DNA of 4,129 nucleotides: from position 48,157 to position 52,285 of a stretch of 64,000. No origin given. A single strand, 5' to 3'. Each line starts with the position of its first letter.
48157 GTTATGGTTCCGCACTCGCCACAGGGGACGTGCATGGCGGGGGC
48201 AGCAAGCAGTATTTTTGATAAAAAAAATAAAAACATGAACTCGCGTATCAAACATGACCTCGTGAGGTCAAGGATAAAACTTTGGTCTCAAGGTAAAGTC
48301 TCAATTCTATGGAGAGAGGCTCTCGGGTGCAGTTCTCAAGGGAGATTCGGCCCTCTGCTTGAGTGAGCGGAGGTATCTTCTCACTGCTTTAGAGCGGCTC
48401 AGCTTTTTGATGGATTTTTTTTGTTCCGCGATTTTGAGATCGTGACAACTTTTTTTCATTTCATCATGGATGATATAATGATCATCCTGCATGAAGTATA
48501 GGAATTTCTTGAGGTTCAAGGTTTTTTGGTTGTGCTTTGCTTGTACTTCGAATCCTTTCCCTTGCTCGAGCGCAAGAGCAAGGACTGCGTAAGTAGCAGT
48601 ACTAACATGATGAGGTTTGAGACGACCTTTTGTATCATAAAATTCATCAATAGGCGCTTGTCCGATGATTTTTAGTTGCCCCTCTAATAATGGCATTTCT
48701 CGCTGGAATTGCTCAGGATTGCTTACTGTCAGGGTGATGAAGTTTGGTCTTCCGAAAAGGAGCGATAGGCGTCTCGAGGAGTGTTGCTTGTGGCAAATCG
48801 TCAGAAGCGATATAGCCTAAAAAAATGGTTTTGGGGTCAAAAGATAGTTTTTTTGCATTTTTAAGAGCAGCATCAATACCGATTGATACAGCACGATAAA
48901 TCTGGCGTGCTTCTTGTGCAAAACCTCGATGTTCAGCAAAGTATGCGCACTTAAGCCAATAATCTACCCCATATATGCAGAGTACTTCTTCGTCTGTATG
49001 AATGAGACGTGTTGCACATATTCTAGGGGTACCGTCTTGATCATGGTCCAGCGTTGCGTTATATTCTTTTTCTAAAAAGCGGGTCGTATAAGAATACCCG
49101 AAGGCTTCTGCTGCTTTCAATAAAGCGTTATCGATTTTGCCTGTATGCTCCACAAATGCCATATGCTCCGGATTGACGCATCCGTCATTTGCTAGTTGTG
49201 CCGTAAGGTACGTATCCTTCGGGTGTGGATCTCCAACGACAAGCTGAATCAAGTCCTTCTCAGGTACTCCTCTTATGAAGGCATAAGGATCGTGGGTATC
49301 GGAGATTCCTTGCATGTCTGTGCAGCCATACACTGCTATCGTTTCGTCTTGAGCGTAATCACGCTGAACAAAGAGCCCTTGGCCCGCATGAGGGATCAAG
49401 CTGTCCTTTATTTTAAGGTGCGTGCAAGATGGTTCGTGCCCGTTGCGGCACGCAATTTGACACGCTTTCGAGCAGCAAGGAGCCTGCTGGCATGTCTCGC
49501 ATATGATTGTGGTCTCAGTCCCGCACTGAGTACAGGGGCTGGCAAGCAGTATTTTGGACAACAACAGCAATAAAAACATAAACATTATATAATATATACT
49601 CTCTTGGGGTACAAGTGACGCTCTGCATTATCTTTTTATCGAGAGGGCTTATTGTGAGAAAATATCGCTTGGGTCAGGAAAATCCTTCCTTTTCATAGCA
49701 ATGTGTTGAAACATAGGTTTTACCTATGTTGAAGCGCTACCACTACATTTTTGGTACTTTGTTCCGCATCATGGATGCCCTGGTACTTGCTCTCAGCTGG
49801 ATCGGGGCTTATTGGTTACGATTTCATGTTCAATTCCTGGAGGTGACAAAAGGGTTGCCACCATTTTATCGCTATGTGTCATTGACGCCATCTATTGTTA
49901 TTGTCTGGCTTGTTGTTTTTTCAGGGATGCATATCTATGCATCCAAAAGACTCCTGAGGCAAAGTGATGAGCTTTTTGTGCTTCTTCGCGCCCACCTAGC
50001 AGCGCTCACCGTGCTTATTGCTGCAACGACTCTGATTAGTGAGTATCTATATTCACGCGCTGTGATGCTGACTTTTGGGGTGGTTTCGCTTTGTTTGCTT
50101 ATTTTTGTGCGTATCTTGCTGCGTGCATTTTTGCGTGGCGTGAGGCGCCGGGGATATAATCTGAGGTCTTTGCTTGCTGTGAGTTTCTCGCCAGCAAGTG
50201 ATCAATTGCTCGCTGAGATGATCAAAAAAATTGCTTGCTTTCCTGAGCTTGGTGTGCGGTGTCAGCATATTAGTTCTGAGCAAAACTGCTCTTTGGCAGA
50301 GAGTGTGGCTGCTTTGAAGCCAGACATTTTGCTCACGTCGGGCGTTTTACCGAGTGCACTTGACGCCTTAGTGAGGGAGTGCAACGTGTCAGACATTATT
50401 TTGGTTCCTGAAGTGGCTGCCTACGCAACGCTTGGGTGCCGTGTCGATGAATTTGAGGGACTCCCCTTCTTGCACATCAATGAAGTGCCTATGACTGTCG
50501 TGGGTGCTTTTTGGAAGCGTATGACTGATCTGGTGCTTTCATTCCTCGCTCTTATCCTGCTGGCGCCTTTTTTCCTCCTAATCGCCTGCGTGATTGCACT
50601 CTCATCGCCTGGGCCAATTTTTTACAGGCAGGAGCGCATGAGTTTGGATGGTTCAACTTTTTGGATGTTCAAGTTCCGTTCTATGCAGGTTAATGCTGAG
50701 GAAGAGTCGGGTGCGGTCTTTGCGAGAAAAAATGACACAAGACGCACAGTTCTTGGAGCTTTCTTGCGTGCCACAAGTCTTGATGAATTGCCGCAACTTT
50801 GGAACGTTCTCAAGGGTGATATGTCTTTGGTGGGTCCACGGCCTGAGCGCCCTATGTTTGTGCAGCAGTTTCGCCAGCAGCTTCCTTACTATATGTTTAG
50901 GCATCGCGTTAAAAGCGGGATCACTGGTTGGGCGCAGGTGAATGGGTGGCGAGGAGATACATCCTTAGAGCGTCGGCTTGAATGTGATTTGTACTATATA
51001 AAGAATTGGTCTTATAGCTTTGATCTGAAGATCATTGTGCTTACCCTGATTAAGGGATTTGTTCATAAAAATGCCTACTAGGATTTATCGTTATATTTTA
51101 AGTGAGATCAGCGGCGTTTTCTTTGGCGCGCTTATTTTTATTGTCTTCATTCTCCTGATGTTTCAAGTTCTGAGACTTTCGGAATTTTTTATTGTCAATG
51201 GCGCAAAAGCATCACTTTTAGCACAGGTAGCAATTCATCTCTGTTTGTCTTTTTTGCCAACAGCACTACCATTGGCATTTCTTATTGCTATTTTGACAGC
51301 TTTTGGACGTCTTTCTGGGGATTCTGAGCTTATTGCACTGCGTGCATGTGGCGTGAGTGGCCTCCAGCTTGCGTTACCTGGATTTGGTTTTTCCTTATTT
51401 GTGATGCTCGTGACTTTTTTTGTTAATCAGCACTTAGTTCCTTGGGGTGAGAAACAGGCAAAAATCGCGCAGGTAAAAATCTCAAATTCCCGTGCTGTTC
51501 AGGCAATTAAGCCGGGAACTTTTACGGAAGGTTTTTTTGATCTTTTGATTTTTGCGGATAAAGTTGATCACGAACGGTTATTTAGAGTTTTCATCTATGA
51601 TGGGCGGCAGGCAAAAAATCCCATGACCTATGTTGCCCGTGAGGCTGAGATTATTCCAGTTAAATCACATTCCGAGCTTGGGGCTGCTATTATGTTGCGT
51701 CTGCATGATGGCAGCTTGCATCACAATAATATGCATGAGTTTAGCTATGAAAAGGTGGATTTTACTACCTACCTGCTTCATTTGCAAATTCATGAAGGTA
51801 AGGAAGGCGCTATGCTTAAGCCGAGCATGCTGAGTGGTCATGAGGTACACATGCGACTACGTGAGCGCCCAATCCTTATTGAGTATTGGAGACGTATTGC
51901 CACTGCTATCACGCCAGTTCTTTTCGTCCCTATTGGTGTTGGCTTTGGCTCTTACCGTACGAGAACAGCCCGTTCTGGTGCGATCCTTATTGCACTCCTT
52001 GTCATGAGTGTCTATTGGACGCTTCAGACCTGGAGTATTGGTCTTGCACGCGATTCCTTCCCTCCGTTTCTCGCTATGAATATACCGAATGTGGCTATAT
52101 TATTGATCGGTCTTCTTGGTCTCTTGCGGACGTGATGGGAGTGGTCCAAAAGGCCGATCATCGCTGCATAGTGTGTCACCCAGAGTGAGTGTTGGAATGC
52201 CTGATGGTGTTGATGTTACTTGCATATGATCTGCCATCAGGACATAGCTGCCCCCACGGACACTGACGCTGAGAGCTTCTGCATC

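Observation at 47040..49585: Tandem pair of secreted MYND zinc finger + SET domain (SMYD-like) proteins, one frameshifted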

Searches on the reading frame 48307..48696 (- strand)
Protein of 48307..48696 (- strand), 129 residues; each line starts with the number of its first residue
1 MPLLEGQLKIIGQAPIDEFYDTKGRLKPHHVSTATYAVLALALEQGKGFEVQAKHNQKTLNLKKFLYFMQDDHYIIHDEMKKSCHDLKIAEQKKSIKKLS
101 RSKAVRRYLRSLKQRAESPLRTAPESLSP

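Call 3: search_protein_families(library=pfam, proteins=[window:48307-48696:-], max_evalue=1)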
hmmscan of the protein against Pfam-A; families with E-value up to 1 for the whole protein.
window:48307-48696:- (129 aa): 5 families
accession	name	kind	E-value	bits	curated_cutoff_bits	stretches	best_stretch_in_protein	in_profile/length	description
PF20529.3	DUF6744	-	0.0099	15.3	27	1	52-115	12-74/314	Family of unknown function (DUF6744)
PF00373.23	FERM_M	-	0.011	16.6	23.8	1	23-114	25-103/112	FERM central domain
PF18662.7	HTH_56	-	0.031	14.8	26.2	1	49-116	21-90/111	Cch helix turn helix domain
PF04364.18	DNA_pol3_chi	-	0.053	14.2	25.4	1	27-84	10-67/135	DNA polymerase III chi subunit, HolC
PF07166.16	DUF1398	-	0.056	13.9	22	1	56-115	19-77/119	Protein of unknown function (DUF1398)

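Call 73: find_encoding_contigs(protein=window:48307-48696:-, flank=4000, max_places=8)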
Protein window:48307-48696:- (129 aa): 4 contigs read that carry it; 4 places shown.
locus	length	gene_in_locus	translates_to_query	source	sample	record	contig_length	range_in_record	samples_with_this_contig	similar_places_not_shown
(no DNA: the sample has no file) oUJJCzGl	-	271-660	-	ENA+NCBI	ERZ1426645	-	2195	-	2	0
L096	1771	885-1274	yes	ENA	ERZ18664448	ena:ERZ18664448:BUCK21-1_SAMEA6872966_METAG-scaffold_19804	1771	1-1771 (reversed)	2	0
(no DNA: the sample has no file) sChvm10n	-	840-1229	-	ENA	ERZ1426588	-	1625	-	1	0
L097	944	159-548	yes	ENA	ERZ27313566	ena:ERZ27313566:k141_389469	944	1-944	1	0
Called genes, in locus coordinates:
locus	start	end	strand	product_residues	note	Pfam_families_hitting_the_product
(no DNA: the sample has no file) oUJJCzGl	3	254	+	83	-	?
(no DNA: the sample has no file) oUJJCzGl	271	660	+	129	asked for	-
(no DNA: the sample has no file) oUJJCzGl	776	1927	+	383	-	PF01753:zf-MYND (weak), PF00856:SET (weak)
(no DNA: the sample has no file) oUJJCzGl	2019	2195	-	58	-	?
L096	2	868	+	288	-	?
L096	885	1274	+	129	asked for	-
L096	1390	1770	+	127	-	?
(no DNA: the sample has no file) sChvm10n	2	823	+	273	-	?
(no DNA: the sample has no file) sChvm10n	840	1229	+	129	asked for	-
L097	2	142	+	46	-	?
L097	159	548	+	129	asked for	-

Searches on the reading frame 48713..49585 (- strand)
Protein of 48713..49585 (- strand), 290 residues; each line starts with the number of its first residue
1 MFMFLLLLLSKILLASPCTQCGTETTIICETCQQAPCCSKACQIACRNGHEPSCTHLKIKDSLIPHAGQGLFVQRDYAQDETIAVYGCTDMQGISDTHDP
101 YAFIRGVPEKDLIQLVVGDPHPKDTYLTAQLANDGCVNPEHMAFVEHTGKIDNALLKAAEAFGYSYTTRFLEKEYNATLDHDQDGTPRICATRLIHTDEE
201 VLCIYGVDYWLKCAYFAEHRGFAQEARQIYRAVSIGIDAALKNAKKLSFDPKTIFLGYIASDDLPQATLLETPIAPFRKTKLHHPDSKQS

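Call 3: search_protein_families(library=pfam, proteins=[window:48713-49585:-], max_evalue=1)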
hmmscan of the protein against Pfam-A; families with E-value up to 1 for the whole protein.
window:48713-49585:- (290 aa): 2 families
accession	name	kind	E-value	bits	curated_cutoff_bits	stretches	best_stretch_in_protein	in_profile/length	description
PF01753.24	zf-MYND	-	0.099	13.2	22.7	1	18-54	1-39/39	MYND finger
PF05756.17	S-antigen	-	0.17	12.6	27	1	191-224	22-55/83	S-antigen protein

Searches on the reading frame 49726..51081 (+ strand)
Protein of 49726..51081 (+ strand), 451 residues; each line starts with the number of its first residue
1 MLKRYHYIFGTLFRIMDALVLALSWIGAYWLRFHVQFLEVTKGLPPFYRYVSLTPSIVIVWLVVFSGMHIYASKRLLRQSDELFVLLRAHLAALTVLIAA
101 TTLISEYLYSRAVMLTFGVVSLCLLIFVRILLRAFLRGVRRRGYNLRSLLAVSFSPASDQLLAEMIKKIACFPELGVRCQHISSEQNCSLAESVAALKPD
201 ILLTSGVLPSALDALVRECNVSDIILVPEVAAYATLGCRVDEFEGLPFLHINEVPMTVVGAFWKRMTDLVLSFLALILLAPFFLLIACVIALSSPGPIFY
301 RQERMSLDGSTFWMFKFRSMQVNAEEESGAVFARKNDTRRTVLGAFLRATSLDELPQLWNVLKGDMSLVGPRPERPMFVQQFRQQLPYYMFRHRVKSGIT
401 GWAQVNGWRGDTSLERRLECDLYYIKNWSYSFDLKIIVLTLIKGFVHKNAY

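Call 14: search_protein_families(library=ncbifam, proteins=[window:49726-51081:+], max_evalue=0.001)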
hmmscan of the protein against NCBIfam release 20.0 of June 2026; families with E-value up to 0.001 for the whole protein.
window:49726-51081:+ (451 aa): 10 families
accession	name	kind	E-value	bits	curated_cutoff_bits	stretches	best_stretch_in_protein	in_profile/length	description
TIGR03023.1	WcaJ_sugtrans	equivalog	4.1e-124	415.3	410.75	1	16-451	2-453/453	undecaprenyl-phosphate glucose phosphotransferase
TIGR03025.1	EPS_sugtrans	subfamily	3.1e-121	405.7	295.55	1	16-451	2-445/445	exopolysaccharide biosynthesis polyprenyl glycosylphosphotransferase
NF007518.0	PRK10124.1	equivalog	2.7e-86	290.2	684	1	57-451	54-464/464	undecaprenyl-phosphate glucose phosphotransferase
TIGR03013.1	EpsB_2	subfamily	4e-70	237.1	393.35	1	256-440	247-432/443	TIGR03013 family XrtA/PEP-CTERM system glycosyltransferase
TIGR03022.1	WbaP_sugtrans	subfamily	5.7e-63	213.7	403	1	17-441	5-446/456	undecaprenyl-phosphate galactose phosphotransferase WbaP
NF050817.1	PolSacchBiosHfsE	equivalog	2.3e-49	168.4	750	1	257-441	265-456/467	polysaccharide biosynthesis protein HfsE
NF052601.1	undeca_RfbP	equivalog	9.1e-46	156.1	330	1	257-441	38-232/244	undecaprenyl-phosphate galactose phosphotransferase family protein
NF041877.1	EPS_EpsZ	equivalog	1.1e-42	146.3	800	1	250-440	252-448/459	exopolysaccharide biosynthesis polyisoprenyl-phosphate hexose-1-phosphate transferase EpsZ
NF011751.0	PRK15204.1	equivalog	2.8e-30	105.4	907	1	259-441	275-466/476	undecaprenyl-phosphate galactose phosphotransferase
NF045514.1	glycotran_HepC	equivalog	2.4e-23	82.6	140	1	261-373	114-211/220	heterocyst development glycosyltransferase HepC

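Call 72: find_encoding_contigs(protein=window:49726-51081:+, flank=6000, max_places=6)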
Protein window:49726-51081:+ (451 aa): 4 contigs read that carry it; 4 places shown.
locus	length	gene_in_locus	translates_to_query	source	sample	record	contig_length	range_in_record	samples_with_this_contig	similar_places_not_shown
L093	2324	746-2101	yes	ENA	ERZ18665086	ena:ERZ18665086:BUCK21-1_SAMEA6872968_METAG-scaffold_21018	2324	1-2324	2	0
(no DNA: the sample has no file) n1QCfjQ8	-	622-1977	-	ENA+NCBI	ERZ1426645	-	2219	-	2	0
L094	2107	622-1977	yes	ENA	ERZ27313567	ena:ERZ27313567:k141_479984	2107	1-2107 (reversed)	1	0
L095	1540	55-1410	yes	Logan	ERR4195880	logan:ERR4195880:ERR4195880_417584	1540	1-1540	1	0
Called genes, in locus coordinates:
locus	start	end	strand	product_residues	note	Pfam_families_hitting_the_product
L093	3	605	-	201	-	?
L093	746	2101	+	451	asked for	PF13727:CoA_binding_3, PF02397:Bac_transf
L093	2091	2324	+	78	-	?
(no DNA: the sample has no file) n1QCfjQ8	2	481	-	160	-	?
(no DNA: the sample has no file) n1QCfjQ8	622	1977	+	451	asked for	PF13727:CoA_binding_3, PF02397:Bac_transf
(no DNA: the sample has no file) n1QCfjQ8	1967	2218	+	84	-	?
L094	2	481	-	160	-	?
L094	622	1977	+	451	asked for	PF13727:CoA_binding_3, PF02397:Bac_transf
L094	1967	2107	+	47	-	?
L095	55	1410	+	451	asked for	PF13727:CoA_binding_3, PF02397:Bac_transf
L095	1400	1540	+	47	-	?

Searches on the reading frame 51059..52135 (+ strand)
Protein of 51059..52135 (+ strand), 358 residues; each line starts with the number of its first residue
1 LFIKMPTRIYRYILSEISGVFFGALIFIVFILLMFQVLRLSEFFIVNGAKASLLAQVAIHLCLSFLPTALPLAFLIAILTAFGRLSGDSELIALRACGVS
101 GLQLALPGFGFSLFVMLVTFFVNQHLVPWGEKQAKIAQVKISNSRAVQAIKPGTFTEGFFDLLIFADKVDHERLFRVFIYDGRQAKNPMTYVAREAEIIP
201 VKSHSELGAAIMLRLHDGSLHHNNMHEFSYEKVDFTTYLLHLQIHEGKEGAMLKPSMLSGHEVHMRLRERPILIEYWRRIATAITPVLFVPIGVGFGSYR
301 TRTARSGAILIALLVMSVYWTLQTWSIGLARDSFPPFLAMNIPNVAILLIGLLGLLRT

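Call 14: search_protein_families(library=ncbifam, proteins=[window:51059-52135:+], max_evalue=0.001)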
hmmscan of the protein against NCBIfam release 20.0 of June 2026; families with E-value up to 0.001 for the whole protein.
window:51059-52135:+ (358 aa): 2 families
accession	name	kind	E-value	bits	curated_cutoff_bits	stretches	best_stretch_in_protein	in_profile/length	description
TIGR04407.1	LptF_YjgP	equivalog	2.3e-58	197.6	230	1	9-356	2-346/347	LPS export ABC transporter permease LptF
TIGR04408.1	LptG_lptG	equivalog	4.2e-29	101.3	240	1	9-357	2-350/351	LPS export ABC transporter permease LptG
